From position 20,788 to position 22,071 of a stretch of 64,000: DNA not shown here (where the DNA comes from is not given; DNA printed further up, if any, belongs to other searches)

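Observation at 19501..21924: AsnB-type glutamine amidotransferase with a GTG-encoded N-terminal Cys and a C-terminal methyltransferase-like domain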

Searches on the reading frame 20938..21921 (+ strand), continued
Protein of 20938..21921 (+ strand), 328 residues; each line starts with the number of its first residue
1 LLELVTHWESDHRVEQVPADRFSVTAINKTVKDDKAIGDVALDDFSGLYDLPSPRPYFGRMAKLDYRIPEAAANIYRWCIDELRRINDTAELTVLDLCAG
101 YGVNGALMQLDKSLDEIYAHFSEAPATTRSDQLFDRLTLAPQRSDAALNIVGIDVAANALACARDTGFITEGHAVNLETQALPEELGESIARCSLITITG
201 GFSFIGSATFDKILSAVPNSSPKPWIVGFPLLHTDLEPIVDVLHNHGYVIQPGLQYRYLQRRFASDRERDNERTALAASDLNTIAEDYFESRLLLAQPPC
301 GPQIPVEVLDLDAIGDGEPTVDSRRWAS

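Call 53: find_related_loci(query=A3, collection=genome_contigs, flank=6000)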
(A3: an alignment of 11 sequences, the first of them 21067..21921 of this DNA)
Query A3 (285 aa) in genome_contigs; peptide patterns used: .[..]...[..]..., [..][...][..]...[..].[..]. (x = any residue, [..] = any of these).
295 stretches matched a pattern; 32 encode a relative of the query (tblastn E <= 1e-3); 31 distinct loci.
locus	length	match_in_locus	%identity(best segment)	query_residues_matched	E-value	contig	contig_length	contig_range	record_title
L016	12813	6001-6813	61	1-270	3e-108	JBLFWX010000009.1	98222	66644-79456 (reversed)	MAG: Gammaproteobacteria bacterium isolate 3300053785_120 Ga0535658_0000147, whole genome shotgun sequence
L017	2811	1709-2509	55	1-266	2e-96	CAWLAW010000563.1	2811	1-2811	MAG: Gammaproteobacteria bacterium isolate CB4_SCM.67 genome assembly, contig: Ga0302127_10035470, whole genome shotgun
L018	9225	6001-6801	55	1-266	9e-94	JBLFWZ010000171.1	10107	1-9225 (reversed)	MAG: Gammaproteobacteria bacterium isolate 3300053785_116 Ga0535658_0019618, whole genome shotgun sequence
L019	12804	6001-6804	55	1-267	3e-90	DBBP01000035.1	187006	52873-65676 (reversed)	MAG TPA_asm: Proteobacteria bacterium UBA981 UBA981_contig_1700, whole genome shotgun sequence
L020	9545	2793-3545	39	2-255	3e-48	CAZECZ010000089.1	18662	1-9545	MAG TPA_asm: uncultured Aestuariivirga sp. isolate binchicken_co108_38 genome assembly, contig: NODE_6413_length_18662_c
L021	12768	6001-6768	37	2-255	1e-44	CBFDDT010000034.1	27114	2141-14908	MAG TPA_asm: uncultured bacterium isolate SRR26215674_binner23_Refined_73 genome assembly, contig: ERZ25073485.933, whol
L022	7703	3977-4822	36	2-280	3e-44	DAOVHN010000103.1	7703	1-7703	MAG TPA_asm: Pseudomonadota bacterium isolate CSMAG_1342 CSMAG_1342_k141_1200104_length_7703_cov_11.3561, whole genome s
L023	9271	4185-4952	36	2-255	3e-43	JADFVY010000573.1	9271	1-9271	MAG: Proteobacteria bacterium isolate C1.bin.38 k83_5473775, whole genome shotgun sequence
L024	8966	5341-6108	36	2-255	2e-43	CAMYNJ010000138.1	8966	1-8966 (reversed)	MAG: uncultured Alphaproteobacteria bacterium isolate FO_M_Alpha_34 genome assembly, contig: scaffold_6568, whole genome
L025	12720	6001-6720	36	1-239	2e-43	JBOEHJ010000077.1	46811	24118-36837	MAG: Geminicoccales bacterium isolate PBSalp20 PBS13d_contig_1265, whole genome shotgun sequence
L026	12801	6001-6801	37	1-262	2e-43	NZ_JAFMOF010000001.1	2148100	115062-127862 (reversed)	Streptomyces triculaminicus strain JCM 4242 1, whole genome shotgun sequence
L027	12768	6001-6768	35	2-255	1e-42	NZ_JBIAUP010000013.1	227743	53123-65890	Streptomyces sp. NPDC001678 NPDC001678_121_F1.ctg-0013, whole genome shotgun sequence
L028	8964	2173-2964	34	1-255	8e-42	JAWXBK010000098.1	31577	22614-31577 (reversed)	MAG: Rhodospirillaceae bacterium isolate MP6IB1.145 k99_1024224, whole genome shotgun sequence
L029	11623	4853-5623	34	2-255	3e-41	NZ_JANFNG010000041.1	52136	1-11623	Streptomyces humicola strain RB6PN25 NODE_41_length_52136_cov_37.847833, whole genome shotgun sequence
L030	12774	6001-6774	32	1-255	2e-41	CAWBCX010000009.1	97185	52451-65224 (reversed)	MAG: uncultured Alphaproteobacteria bacterium isolate MFD02832.bin.2.45 genome assembly, contig: contig_12883, whole gen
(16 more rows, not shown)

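Call 67: search_protein_families(library=pfam, alignment_id=A2, max_evalue=1)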
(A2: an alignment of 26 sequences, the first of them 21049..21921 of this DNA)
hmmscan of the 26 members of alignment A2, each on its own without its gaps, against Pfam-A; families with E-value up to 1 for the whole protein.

A. member 1, window:21049-21921:+ (291 aa): 0 families

B. families by the number of members that match (of 26 scanned): 18 families
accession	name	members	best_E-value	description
PF13649.12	Methyltransf_25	14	5.3e-05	Methyltransferase domain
PF08242.18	Methyltransf_12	13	0.00012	Methyltransferase domain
PF03492.21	Methyltransf_7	7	0.02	SAM dependent carboxyl methyltransferase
PF13489.12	Methyltransf_23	5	0.00095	Methyltransferase domain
PF05175.20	MTS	3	0.14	Methyltransferase small domain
PF13847.12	Methyltransf_31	2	3.4e-05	Methyltransferase domain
PF08241.18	Methyltransf_11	2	0.012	Methyltransferase domain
PF00107.32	ADH_zinc_N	1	0.0029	Zinc-binding dehydrogenase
PF01297.22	ZnuA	1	0.013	Zinc-uptake complex component A periplasmic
PF14771.11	DUF4476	1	0.039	Domain of unknown function (DUF4476)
PF04336.18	ACP_PD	1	0.12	Acyl carrier protein phosphodiesterase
PF25715.1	Mycobacteriophage_Gp67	1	0.13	Mycobacteriophage L5 Gene 67 protein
PF00794.24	PI3K_rbd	1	0.14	PI3-kinase family, ras-binding domain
PF08278.16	DnaG_DnaB_bind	1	0.15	DNA primase DnaG DnaB-binding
PF24980.1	LSU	1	0.15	Response to Low Sulfur (LSU) family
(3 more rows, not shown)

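Call 68: search_protein_families(library=ncbifam, alignment_id=A2, max_evalue=1)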
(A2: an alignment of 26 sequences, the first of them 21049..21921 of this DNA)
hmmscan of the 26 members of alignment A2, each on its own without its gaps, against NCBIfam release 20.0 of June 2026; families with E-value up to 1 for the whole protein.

A. member 1, window:21049-21921:+ (291 aa): 0 families

B. families by the number of members that match (of 26 scanned): 18 families
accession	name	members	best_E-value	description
NF004851.0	PRK06202.1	5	0.0031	hypothetical protein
NF008300.0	PRK11088.1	2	0.002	23S rRNA (guanine(745)-N(1))-methyltransferase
TIGR03534.1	RF_mod_PrmC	2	0.0045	peptide chain release factor N(5)-glutamine methyltransferase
TIGR02072.1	BioC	1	0.00073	malonyl-ACP O-methyltransferase BioC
NF001483.0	PRK00326.3-5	1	0.0033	division/cell wall cluster transcriptional repressor MraZ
NF049952.1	23rRNACMtaseTlyA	1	0.012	23S rRNA (cytidine-2'-O)-methyltransferase TlyA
NF010442.0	PRK13868.1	1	0.016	type IV secretion system single-stranded DNA binding effector VirE2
NF000150.1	16S_rRNA_Rmt_C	1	0.031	RmtC family 16S rRNA (guanine(1405)-N(7))-methyltransferase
TIGR03704.1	PrmC_rel_meth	1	0.034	putative protein N(5)-glutamine methyltransferase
NF011114.0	PRK14542.1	1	0.037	nucleoside-diphosphate kinase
NF007584.0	PRK10219.1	1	0.044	superoxide response transcriptional regulator SoxS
NF041594.1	dam_ctlPhtase_Archglob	1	0.057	damage-control phosphatase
NF007104.0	PRK09553.1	1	0.09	taurine dioxygenase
NF042914.1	SAV915_dom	1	0.1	SAV_915 family protein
NF045515.2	Glp_gephyrin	1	0.11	molybdotransferase-like divisome protein Glp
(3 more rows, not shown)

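Call 89: search_solved_structures(query=A2, max_evalue=1)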
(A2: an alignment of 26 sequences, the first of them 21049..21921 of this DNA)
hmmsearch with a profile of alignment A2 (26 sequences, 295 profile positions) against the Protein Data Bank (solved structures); distinct sequences matched with E-value up to 1: 12.
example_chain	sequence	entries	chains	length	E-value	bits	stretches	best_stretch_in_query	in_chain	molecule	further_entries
5doo_A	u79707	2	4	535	0.015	17.7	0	122-203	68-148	protein lysine methyltransferase 2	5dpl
3iwt_A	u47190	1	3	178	0.12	14.7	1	162-190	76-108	178aa long hypothetical molybdenum cofactor biosynthesis protein B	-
5dly_A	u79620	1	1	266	0.16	14.2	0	119-155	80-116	plantazolicin methyltransferase BamL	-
5dm0_A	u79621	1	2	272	0.16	14.2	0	119-155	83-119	plantazolicin methyltransferase BamL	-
4kvz_A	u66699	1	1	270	0.16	14.2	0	119-155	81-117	BamL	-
6mro_A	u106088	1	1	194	0.2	13.9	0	120-182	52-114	methyl transferase from Methanosarcina acetivorans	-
1dus_A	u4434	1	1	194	0.2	13.9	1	62-110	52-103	MJ0882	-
3cc8_A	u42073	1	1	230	0.21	13.8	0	57-105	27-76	Putative methyltransferase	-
8gdu_A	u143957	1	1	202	0.25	13.6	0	121-182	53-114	Methyltransferase domain-containing protein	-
6il3_A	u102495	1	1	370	0.36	13.1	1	28-72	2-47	Receptor-type tyrosine-protein kinase FLT3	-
6jbq_F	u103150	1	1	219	0.4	12.9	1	28-95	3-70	ECF RNA polymerase sigma-E factor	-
6m75_A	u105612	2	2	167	0.42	12.8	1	208-289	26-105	RNA-binding motif, single-stranded-interacting protein 1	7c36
